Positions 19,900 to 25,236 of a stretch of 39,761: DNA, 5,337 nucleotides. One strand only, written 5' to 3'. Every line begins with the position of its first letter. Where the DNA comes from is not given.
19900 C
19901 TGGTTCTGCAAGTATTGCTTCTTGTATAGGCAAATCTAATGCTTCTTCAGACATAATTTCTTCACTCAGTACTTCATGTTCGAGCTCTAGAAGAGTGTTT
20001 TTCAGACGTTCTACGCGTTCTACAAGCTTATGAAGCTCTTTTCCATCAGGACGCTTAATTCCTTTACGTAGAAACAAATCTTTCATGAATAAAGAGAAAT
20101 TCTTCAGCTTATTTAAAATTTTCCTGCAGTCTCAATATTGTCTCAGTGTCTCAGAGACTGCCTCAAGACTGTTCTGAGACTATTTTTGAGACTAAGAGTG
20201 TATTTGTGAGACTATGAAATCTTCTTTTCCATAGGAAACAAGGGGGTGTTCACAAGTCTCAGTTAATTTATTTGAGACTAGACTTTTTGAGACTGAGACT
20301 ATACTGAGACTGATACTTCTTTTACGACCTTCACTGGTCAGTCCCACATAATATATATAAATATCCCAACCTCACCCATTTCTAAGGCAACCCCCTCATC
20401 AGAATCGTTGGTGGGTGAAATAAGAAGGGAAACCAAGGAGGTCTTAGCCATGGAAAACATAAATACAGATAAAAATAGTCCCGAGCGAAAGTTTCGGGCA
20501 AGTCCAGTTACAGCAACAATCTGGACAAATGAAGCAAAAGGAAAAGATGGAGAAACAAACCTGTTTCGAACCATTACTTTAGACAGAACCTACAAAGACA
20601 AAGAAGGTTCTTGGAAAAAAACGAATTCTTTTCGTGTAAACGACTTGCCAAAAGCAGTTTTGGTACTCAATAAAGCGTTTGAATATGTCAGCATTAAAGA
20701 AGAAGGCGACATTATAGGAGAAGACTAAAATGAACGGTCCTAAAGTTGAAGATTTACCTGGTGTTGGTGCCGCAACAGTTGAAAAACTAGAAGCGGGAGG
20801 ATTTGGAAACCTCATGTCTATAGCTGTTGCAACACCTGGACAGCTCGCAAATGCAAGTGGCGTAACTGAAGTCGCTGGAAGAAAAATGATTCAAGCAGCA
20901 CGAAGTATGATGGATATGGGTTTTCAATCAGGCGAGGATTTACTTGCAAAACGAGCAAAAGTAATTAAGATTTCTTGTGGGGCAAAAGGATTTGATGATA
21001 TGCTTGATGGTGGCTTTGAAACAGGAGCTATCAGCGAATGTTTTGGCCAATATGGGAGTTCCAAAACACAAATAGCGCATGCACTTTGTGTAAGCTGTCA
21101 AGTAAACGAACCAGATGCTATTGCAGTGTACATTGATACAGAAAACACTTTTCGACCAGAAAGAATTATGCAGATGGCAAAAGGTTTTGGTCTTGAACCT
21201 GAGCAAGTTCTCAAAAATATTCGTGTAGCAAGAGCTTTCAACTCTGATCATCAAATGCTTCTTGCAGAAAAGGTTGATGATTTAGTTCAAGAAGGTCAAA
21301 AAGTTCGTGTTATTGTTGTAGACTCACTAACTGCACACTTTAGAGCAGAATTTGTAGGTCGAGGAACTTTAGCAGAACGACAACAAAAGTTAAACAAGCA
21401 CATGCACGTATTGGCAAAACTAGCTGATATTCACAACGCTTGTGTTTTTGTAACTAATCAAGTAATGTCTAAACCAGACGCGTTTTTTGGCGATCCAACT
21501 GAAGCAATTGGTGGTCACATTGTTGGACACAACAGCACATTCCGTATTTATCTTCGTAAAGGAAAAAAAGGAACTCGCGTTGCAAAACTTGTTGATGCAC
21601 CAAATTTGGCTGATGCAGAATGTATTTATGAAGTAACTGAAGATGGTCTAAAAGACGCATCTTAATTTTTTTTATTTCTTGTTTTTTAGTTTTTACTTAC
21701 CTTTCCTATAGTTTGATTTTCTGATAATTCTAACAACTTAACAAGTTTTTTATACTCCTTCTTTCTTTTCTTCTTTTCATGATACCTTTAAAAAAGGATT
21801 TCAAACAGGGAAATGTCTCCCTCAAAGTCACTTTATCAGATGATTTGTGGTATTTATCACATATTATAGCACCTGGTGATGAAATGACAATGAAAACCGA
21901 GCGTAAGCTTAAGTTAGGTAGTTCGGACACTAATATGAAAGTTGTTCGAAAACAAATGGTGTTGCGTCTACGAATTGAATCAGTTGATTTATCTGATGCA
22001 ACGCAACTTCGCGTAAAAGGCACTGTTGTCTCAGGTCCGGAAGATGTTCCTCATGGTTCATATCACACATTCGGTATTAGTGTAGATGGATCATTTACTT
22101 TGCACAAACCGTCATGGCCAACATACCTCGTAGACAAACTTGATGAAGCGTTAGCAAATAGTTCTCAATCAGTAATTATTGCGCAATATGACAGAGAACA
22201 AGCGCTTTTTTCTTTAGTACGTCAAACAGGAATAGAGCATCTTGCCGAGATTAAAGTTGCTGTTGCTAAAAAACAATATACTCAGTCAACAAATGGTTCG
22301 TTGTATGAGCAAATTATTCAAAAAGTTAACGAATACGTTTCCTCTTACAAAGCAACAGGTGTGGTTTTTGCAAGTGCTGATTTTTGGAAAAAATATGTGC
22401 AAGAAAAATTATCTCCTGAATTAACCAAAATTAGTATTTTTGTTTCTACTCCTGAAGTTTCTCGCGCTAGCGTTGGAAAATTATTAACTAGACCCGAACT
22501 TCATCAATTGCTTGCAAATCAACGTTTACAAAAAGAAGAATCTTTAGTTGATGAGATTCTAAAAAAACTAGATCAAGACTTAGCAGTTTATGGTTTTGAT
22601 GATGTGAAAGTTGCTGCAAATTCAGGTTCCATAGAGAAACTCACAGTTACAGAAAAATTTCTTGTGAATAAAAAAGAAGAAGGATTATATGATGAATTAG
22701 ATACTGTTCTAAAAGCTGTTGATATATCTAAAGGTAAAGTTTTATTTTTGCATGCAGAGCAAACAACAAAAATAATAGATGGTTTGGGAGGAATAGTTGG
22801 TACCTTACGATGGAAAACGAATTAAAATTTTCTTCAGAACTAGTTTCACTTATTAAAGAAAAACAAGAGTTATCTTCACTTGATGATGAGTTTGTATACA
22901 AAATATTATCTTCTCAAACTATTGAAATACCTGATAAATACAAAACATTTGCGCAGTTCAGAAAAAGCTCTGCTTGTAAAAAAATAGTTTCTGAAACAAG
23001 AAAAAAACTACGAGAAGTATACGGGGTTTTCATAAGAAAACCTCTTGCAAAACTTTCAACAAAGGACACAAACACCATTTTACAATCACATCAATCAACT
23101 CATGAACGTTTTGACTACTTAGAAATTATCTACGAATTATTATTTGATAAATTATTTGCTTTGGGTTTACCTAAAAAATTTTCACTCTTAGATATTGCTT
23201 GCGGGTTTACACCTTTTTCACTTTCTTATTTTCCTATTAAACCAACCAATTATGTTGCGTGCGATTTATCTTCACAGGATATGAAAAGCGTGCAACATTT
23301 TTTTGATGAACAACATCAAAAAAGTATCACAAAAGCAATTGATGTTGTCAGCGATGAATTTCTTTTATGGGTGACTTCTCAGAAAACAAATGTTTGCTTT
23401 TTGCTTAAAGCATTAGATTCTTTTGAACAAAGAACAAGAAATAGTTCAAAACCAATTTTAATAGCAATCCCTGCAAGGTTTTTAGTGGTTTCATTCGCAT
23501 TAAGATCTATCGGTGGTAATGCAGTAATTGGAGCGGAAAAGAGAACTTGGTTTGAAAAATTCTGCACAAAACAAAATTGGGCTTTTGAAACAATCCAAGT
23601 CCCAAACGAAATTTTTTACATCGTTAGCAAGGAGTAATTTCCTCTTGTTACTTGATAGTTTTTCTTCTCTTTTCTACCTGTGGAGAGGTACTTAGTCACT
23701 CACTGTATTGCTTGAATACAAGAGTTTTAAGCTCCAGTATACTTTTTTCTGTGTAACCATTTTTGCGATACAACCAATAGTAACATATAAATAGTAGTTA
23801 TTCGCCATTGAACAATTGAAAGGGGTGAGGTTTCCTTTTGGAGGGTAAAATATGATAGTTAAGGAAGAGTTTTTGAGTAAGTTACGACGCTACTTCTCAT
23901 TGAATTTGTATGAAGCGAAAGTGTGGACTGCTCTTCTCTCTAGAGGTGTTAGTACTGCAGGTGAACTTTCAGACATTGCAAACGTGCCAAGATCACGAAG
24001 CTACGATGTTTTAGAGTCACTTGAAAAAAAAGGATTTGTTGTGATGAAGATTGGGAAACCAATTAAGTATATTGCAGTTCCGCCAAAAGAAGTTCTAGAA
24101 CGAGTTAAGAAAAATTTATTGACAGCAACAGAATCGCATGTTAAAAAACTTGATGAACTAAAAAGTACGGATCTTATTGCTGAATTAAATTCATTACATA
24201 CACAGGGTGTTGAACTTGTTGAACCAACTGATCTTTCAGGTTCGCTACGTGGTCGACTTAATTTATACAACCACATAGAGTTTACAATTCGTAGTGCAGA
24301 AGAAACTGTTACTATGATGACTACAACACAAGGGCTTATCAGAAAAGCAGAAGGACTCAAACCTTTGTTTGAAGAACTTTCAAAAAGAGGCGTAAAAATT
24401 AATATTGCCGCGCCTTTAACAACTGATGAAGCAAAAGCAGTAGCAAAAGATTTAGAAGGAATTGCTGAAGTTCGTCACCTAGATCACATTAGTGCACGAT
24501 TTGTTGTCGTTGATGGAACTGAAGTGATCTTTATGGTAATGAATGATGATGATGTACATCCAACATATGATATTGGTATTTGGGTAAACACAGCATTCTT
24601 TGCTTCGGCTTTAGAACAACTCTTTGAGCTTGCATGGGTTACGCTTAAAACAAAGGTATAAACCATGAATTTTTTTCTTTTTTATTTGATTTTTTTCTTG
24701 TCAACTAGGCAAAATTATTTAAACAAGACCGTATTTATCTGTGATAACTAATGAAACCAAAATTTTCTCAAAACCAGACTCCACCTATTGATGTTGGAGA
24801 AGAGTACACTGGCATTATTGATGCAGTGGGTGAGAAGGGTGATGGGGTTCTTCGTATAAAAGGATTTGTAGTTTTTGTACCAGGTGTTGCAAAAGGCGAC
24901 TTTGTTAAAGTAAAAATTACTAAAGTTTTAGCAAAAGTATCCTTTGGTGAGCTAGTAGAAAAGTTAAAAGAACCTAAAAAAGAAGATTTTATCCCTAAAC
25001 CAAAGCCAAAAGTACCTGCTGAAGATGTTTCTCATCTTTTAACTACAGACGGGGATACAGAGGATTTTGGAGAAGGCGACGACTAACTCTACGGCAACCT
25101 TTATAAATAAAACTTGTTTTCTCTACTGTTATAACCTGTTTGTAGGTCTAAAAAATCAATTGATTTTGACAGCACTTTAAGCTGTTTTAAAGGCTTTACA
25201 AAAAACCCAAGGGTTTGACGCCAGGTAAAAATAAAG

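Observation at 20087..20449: Dense TGAGACT heptamer array in a divergent intergenic region (iteron/operator-like)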

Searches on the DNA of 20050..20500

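Call 89: search_rna_families(source=window, start=20050, end=20500, threshold=evalue, max_evalue=10)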
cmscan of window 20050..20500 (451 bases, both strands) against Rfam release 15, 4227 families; matches with E-value up to 10: 7.
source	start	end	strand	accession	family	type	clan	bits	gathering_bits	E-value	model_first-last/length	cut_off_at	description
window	20250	20367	-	RF01606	plasmodium_snoR31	Gene; snRNA; snoRNA; HACA-box;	-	17.9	60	8.5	1-145/145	no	small nucleolar RNA snoR31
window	20077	20194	+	RF02393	sau-59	Gene; sRNA;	-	17.5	80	9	1-128/128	no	Staphylococcus sRNA sau-59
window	20403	20478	+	RF02217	ZNFX1-AS1_3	Gene; lncRNA;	-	16.6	60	4.1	1-87/87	no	ZNFX1 antisense RNA 1 conserved region 3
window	20167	20255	-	RF02120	FTX_2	Gene; lncRNA;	-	15.9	48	1.4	1-97/97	no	FTX transcript, XIST regulator conserved region 2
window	20238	20360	+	RF01471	rliB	Gene; sRNA;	-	14.2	40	1.7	1-360/360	no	Listeria sRNA rliB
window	20148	20193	-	RF03948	mir-5045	Gene; miRNA;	-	13.9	80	8.2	1-57/57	no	mir-5045 microRNA precursor family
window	20148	20212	+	RF01153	sn3060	Gene; snRNA; snoRNA; CD-box;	-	13.6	45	8.1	1-67/67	no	Small nucleolar RNA sn3060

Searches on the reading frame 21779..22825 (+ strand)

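Call 14: search_protein_families(library=pfam, proteins=[window:21779-22825:+], max_evalue=0.01)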
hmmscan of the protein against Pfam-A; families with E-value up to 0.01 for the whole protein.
window:21779-22825:+ (348 aa): 3 families
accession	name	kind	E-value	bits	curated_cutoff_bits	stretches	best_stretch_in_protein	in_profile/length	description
PF03463.20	eRF1_1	-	4.1e-23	82.1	23.8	1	9-125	12-123/123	eRF1 domain 1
PF03465.20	eRF1_3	-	3.7e-13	50.3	25.8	1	251-346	2-105/106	eRF1 domain 3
PF03464.20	eRF1_2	-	0.00082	20.1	27.1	1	138-211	8-96/133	eRF1 domain 2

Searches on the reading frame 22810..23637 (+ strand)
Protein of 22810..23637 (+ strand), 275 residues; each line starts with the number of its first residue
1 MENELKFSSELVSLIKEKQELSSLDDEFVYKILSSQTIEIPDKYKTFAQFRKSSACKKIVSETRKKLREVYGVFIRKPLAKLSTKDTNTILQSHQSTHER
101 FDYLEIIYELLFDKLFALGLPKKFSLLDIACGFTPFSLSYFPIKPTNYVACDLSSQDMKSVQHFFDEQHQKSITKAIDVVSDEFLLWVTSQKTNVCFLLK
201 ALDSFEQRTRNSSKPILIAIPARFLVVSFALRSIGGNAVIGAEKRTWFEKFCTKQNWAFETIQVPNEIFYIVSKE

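Call 14: search_protein_families(library=pfam, proteins=[window:22810-23637:+], max_evalue=0.01)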
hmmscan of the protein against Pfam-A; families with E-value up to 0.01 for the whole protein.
window:22810-23637:+ (275 aa): 1 family
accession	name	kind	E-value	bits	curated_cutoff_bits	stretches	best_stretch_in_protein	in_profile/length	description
PF07091.17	FmrO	-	2.2e-21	76.9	27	1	86-271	69-255/255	Ribosomal RNA methyltransferase (FmrO)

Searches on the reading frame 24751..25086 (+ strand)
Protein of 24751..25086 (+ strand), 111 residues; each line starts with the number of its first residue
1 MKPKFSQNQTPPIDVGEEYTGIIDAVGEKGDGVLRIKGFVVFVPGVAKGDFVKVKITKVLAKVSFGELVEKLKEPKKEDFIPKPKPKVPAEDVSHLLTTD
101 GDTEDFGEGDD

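Call 14: search_protein_families(library=pfam, proteins=[window:24751-25086:+], max_evalue=0.01)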
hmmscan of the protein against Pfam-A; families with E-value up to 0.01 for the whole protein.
window:24751-25086:+ (111 aa): 1 family
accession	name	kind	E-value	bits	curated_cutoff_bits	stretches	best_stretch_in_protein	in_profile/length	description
PF01938.26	TRAM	-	3.6e-11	43.2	21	1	15-69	4-61/61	TRAM domain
